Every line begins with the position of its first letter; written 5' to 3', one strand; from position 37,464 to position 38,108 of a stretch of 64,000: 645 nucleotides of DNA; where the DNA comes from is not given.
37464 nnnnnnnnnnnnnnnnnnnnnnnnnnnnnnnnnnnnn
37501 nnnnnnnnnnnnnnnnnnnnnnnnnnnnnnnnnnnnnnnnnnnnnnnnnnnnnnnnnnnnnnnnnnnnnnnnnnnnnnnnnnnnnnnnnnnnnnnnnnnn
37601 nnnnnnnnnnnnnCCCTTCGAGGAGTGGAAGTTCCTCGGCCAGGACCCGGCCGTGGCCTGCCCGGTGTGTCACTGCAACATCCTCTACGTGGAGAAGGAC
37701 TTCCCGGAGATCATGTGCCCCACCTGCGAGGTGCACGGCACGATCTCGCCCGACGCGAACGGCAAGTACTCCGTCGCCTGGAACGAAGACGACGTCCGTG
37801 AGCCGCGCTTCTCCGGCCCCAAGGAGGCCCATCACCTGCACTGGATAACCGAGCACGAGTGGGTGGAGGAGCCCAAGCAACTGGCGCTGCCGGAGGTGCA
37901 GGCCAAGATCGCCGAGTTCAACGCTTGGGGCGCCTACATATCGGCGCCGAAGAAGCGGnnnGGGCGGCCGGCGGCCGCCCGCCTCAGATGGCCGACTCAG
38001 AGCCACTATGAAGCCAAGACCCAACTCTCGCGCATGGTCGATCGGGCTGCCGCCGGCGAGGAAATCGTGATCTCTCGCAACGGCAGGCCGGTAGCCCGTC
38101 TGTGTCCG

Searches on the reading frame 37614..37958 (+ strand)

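Call 89: search_protein_families(library=pfam, proteins=[window:37614-37958:+], max_evalue=10)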
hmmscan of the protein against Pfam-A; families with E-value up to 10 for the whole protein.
seq(115 aa): 10 families
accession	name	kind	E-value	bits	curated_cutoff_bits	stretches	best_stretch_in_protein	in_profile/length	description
PF23547.1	Zn_ribbon_FGT1_1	-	0.021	14.8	27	1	14-46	3-34/35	FORGETTER1 first zinc ribbon domain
PF23903.1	Phage_zn_bind_2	-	0.028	14.8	27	1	14-25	32-43/44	Phage zinc binding domain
PF14768.12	RPA_interact_C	-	0.073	14.1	25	1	16-44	2-27/80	Replication protein A interacting C-terminal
PF09723.15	Zn_ribbon_8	-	0.13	12.7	34.4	1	2-21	15-34/41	Zinc ribbon domain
PF15616.11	TerY_C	-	0.15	12.6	28.4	1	14-54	84-124/129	TerY-C metal binding domain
PF14354.12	Lar_restr_allev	-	0.17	12.6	28.6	1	15-47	5-40/58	Restriction alleviation protein Lar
PF21276.3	ZNF512_C2HC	-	0.17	12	27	1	32-40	13-21/38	Zinc finger protein 512, C2HC zinc finger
PF06093.19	Spt4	-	0.19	12.3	25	1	19-40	5-26/77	Spt4/RpoE2 zinc finger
PF21349.2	RUBY_RBDX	-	1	9.3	26.5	1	21-40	6-24/30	Rubrerythrin, rubredoxin-like domain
PF23451.1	Zn_ribbon_PaaD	-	3.2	7.9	27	1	8-20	9-21/53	PaaD zinc beta ribbon domain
